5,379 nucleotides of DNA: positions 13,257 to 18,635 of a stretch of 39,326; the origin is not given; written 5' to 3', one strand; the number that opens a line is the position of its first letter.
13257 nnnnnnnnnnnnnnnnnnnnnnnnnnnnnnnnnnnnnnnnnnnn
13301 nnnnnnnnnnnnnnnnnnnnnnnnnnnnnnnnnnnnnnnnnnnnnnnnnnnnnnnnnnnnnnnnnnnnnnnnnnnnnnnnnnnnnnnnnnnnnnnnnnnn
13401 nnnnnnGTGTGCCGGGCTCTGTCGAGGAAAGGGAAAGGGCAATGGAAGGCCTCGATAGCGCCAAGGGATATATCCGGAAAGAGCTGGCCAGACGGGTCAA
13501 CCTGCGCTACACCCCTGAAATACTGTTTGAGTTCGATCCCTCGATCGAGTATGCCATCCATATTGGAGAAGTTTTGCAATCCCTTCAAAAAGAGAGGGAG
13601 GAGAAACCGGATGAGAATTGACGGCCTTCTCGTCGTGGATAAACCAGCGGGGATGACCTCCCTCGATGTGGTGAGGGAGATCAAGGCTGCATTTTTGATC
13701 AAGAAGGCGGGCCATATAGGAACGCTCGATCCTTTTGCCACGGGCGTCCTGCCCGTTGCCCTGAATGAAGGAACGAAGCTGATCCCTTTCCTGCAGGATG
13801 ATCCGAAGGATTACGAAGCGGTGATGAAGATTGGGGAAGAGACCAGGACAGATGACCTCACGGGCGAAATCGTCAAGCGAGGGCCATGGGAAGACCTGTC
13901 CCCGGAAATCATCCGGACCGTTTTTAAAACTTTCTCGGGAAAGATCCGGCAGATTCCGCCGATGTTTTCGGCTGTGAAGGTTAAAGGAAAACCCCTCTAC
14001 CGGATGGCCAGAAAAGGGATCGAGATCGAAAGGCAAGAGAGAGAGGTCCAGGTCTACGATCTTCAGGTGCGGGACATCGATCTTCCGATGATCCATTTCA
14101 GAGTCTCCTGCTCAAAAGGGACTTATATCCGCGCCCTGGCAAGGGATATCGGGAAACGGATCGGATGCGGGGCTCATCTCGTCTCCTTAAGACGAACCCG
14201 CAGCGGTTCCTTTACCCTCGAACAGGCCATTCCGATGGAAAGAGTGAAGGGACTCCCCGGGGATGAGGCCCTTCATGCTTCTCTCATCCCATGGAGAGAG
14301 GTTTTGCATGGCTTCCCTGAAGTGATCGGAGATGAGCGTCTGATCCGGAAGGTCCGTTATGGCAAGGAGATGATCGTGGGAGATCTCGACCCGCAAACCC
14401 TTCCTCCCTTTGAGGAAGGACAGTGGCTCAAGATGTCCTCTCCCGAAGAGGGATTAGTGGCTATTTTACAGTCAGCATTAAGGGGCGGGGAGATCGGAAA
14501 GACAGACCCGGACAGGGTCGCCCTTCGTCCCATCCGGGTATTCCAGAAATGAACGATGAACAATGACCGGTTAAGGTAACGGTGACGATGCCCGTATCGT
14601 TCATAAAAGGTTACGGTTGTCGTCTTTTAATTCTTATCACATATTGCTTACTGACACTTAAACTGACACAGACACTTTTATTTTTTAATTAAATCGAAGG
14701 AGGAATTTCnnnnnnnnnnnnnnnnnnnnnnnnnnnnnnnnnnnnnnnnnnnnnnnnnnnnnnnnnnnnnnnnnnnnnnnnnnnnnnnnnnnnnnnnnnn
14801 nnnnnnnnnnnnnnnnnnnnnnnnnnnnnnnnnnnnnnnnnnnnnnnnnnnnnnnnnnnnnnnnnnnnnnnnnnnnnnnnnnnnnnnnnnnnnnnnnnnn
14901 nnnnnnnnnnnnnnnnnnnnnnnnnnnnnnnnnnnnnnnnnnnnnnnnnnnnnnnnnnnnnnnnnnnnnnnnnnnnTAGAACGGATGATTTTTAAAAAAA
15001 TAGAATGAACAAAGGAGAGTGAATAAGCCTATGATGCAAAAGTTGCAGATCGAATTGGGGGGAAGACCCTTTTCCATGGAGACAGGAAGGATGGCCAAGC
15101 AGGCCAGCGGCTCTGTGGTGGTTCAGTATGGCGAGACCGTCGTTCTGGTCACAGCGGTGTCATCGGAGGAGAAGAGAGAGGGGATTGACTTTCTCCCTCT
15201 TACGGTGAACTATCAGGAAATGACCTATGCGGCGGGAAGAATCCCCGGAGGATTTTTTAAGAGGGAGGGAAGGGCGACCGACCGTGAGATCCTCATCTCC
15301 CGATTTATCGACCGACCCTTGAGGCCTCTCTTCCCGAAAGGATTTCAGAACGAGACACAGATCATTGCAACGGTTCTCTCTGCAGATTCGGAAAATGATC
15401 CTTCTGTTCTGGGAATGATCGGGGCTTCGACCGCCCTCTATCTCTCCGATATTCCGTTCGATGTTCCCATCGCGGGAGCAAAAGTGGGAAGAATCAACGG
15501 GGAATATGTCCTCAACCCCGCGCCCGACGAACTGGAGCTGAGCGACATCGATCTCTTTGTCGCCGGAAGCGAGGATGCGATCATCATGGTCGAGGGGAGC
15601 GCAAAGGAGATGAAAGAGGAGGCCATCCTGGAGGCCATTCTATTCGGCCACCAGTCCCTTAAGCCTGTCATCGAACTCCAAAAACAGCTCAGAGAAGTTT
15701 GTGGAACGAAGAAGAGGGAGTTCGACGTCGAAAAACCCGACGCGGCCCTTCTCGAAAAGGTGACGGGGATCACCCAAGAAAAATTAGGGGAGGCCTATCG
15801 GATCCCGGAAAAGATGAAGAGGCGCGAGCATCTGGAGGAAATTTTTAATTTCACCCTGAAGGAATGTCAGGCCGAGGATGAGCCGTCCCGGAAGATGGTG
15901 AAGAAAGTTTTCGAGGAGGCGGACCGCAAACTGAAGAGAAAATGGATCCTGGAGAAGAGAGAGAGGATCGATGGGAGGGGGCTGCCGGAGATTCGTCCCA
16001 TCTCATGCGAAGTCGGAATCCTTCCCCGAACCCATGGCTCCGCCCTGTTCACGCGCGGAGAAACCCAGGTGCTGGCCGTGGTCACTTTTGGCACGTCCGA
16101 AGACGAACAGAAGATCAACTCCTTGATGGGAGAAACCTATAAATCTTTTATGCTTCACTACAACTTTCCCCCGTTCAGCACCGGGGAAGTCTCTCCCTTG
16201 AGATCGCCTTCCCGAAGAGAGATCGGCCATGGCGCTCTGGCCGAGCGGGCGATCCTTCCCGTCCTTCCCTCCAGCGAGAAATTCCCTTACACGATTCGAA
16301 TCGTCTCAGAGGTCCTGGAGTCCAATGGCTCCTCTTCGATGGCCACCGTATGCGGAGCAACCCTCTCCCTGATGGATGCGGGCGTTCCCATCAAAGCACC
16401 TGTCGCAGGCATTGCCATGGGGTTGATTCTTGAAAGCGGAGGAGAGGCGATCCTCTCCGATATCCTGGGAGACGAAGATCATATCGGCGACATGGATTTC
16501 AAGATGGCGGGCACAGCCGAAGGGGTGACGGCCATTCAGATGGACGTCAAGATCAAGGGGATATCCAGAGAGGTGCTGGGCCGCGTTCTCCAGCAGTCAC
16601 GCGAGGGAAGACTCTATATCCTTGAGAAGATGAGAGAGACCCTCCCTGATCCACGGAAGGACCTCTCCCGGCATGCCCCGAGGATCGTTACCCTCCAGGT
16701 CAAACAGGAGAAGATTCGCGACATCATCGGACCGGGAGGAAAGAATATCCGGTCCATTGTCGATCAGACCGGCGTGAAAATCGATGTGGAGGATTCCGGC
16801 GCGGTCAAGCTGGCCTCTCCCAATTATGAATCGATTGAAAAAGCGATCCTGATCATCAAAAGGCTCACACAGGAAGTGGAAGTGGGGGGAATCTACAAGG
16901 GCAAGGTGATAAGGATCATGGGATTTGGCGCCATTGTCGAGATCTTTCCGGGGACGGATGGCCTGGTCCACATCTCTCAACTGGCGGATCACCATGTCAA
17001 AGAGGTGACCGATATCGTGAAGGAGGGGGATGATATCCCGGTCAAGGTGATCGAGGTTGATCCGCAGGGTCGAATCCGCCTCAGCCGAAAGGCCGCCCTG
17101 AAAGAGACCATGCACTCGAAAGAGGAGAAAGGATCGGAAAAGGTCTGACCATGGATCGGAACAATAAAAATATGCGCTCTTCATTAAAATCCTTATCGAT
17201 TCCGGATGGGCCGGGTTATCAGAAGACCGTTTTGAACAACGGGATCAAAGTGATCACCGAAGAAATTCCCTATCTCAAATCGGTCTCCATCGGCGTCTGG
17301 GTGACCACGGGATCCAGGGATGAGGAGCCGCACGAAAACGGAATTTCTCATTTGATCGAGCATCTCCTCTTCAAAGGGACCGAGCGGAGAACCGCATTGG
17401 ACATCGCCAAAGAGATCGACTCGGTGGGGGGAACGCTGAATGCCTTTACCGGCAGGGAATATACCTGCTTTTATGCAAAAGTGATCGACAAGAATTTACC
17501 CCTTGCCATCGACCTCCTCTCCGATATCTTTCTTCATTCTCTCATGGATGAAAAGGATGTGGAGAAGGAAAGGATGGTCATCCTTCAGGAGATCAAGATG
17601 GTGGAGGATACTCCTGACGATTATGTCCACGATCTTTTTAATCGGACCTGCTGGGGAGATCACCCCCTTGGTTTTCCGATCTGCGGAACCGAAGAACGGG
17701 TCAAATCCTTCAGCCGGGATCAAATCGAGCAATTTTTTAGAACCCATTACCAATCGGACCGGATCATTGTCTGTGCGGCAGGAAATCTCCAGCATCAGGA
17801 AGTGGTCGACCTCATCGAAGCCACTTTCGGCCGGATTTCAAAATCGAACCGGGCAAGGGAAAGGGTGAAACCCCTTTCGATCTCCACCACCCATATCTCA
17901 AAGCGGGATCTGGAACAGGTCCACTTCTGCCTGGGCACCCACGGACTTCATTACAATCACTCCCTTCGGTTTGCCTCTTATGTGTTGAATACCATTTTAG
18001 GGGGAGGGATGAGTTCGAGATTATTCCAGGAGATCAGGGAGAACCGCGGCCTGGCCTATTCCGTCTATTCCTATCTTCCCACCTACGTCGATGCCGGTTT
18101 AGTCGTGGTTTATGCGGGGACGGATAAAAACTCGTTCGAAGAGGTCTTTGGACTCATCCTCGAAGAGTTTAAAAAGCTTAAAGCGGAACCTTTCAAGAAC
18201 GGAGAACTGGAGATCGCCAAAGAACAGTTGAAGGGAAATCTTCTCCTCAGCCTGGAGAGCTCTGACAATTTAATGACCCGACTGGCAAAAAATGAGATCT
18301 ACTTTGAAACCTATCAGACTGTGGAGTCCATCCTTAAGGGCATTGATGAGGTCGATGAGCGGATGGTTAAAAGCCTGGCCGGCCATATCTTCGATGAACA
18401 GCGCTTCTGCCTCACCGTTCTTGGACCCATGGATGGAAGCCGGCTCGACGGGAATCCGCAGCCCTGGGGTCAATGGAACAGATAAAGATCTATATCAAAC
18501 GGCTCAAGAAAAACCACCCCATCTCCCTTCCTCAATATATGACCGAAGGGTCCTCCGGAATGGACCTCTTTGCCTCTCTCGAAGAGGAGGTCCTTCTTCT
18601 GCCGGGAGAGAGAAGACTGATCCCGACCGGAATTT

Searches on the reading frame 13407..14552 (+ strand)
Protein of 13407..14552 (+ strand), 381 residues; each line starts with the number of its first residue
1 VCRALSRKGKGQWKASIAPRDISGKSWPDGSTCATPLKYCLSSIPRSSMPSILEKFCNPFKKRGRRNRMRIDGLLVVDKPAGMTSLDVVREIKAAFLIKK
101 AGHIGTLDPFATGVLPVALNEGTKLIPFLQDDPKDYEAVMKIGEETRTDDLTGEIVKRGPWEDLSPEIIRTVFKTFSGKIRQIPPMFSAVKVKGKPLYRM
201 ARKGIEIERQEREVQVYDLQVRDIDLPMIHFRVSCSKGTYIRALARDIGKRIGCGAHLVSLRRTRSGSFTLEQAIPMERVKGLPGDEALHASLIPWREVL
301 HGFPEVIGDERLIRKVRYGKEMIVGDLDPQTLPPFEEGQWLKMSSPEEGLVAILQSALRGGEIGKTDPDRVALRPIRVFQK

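Call 79: search_protein_families(library=pfam, proteins=[window:13407-14552:+], max_evalue=0.00001)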
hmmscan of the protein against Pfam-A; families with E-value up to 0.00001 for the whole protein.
window:13407-14552:+ (381 aa): 2 families
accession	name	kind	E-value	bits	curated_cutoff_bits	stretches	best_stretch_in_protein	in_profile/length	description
PF01509.24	TruB_N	-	1.3e-56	191.5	27.3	1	94-241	2-149/149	TruB family pseudouridylate synthase (N terminal domain)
PF16198.10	TruB_C_2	-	5.1e-12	46.2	29.3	1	242-296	1-61/66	tRNA pseudouridylate synthase B C-terminal domain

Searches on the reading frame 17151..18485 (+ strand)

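Call 79: search_protein_families(library=pfam, proteins=[window:17151-18485:+], max_evalue=0.00001)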
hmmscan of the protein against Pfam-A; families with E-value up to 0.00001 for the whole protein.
window:17151-18485:+ (444 aa): 2 families
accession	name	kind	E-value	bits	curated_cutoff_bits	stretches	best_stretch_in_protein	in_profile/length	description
PF05193.26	Peptidase_M16_C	-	3.3e-44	151.4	23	1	186-360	1-181/181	Peptidase M16 inactive domain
PF00675.25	Peptidase_M16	-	7.1e-43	146.5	22.3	1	33-180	1-148/149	Insulinase (Peptidase family M16)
